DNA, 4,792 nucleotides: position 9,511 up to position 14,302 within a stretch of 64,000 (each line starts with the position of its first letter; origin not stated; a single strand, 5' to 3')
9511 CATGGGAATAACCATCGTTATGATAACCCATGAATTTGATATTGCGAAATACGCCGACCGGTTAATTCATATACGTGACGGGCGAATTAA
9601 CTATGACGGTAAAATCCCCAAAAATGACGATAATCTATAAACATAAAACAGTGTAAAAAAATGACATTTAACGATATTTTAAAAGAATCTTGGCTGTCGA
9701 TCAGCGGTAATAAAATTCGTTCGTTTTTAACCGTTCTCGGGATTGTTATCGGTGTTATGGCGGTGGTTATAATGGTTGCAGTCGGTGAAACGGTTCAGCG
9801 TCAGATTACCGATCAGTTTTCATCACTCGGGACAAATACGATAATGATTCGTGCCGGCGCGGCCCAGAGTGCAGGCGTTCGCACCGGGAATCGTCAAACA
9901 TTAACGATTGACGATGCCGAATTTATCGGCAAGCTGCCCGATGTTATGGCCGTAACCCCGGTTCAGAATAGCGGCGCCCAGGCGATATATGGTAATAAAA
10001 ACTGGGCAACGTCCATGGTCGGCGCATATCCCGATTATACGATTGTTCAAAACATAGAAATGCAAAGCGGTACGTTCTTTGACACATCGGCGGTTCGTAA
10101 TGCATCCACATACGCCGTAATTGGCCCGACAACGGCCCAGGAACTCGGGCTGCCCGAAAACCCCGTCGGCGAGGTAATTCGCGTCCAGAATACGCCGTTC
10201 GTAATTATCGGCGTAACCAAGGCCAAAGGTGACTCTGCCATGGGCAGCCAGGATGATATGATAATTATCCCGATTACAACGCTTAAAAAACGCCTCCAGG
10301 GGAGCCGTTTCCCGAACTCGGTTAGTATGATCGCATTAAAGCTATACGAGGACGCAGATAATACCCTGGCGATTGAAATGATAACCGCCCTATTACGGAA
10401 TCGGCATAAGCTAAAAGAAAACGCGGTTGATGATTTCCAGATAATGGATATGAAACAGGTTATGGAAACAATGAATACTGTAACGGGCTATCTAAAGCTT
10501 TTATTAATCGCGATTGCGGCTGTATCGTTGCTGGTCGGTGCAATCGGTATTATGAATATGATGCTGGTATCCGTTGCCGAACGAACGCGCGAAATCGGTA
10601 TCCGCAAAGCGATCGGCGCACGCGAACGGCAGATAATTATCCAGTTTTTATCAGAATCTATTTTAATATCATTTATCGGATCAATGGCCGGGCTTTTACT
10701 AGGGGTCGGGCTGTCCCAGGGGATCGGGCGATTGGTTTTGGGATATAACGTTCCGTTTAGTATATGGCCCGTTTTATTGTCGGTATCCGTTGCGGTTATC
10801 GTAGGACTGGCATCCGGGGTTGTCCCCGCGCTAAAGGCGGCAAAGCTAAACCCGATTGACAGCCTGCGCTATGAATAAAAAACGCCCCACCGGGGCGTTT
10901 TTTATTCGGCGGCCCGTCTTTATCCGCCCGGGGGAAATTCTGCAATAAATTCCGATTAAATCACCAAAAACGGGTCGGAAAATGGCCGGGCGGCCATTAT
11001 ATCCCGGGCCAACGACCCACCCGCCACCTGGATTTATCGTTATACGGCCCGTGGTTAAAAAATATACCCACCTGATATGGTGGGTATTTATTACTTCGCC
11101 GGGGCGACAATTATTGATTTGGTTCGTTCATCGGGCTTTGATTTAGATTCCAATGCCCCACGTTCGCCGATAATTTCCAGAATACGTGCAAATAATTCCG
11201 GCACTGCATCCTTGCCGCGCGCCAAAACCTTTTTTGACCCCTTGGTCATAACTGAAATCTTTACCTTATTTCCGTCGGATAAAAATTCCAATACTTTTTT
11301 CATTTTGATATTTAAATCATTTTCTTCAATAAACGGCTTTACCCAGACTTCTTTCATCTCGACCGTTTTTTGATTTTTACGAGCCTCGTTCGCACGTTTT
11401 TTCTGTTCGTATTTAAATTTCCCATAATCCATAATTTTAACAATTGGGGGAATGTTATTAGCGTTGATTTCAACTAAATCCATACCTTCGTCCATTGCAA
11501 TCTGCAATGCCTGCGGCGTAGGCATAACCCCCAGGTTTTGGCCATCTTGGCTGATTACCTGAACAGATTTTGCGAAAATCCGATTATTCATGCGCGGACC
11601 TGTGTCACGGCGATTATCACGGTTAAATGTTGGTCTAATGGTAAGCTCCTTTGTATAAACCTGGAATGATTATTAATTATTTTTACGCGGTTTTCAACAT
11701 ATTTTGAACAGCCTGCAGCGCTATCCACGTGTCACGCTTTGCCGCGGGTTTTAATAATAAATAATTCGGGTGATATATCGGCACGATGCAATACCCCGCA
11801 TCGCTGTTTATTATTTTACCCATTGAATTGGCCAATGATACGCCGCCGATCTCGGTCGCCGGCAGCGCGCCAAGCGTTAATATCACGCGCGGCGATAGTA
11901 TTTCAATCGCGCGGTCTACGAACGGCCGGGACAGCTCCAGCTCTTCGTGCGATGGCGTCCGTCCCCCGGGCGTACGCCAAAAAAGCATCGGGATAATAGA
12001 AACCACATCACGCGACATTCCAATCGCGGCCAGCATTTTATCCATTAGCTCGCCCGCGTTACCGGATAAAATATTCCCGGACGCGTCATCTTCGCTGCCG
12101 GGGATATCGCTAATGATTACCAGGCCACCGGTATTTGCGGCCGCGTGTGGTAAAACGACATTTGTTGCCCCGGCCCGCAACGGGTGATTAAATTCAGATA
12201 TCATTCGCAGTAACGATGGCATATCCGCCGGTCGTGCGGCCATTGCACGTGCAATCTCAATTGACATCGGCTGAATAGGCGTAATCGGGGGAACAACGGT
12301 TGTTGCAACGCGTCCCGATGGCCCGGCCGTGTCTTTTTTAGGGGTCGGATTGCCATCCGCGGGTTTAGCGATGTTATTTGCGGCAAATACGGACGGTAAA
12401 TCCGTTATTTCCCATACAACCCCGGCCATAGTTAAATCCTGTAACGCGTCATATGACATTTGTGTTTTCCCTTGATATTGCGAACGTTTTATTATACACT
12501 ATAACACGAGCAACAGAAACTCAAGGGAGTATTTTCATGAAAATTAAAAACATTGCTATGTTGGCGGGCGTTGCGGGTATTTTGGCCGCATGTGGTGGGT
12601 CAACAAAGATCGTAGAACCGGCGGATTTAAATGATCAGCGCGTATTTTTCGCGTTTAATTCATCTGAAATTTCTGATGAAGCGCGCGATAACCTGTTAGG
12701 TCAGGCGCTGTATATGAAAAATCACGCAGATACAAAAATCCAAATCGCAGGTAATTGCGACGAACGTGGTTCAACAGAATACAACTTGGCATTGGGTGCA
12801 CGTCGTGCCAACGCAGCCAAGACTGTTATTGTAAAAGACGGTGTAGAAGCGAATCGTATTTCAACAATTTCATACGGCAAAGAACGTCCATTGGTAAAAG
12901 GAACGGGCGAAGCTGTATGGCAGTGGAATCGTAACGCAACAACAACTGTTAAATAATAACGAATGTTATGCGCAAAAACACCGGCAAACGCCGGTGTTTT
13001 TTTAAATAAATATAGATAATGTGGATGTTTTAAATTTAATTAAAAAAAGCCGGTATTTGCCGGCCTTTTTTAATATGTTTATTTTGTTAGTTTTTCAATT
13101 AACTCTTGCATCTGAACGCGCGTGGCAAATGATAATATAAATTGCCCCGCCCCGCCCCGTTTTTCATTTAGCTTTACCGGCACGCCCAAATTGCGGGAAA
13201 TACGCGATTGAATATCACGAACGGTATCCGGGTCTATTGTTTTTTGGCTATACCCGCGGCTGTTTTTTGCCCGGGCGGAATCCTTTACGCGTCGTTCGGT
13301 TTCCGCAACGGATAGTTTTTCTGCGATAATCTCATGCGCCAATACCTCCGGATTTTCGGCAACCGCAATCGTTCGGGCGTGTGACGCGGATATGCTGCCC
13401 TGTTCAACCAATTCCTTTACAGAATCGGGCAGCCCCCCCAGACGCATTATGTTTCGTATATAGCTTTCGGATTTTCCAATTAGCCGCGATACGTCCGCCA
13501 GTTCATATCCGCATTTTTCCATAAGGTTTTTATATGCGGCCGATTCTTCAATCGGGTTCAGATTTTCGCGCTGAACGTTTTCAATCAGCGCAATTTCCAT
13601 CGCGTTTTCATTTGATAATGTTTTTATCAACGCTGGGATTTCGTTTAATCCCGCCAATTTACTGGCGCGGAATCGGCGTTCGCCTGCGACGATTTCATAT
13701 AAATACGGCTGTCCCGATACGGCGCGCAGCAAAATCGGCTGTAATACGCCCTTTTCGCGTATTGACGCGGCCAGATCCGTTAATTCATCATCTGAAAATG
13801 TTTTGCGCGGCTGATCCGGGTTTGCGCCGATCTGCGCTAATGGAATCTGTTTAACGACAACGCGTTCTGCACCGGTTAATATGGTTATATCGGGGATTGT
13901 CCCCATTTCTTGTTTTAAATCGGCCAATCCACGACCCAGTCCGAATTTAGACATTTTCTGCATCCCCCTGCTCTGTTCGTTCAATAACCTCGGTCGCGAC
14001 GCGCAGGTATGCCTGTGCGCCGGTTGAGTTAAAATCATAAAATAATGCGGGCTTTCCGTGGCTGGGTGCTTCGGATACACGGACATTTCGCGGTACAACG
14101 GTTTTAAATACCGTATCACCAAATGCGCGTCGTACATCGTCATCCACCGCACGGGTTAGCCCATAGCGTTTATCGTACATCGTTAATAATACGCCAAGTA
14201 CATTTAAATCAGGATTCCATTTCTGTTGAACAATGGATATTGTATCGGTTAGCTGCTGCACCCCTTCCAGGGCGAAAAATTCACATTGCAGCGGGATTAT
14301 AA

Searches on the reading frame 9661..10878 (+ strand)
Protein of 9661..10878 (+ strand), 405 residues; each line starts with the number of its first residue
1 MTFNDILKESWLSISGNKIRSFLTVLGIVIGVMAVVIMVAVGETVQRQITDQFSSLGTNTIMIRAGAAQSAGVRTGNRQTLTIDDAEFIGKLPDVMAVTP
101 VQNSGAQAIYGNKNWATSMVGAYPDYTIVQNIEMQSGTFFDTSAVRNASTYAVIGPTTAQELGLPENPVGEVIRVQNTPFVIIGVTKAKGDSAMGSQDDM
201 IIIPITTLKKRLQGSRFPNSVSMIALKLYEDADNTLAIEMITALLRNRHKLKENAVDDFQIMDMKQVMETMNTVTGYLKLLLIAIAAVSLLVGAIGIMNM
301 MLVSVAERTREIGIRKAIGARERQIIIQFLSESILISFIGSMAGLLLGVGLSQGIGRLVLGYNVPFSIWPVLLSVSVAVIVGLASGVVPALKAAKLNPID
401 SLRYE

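Call 7: search_protein_families(library=pfam, proteins=[window:9661-10878:+], max_evalue=0.00001)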
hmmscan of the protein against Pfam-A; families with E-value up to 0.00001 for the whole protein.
window:9661-10878:+ (405 aa): 2 families
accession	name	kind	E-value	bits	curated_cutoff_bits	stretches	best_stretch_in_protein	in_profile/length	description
PF12704.14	MacB_PCD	-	8.8e-47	160.5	27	1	21-243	1-206/207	MacB-like periplasmic core domain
PF02687.27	FtsX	-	2.7e-22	79.5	25.5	1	284-398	2-120/120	FtsX-like permease C-terminal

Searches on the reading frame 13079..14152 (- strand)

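Call 70: search_protein_families(library=pfam, proteins=[window:13079-14152:-], max_evalue=0.001)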
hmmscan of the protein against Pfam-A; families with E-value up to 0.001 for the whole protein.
window:13079-14152:- (357 aa): 4 families
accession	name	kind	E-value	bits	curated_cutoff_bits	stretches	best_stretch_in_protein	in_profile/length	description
PF02195.25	ParB_N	-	1e-33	115.7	26.3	1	100-194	3-95/95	ParB N-terminal domain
PF17762.8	HTH_ParB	-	2e-25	89.3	22.6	1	196-292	1-100/102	ParB HTH domain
PF23552.2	ParB_C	-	8.3e-06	25.6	23.8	1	308-355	3-49/50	ParB dimerisation domain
PF23433.1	DUF7119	-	0.00075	19.8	30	0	228-287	60-121/141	Family of unknown function (DUF7119)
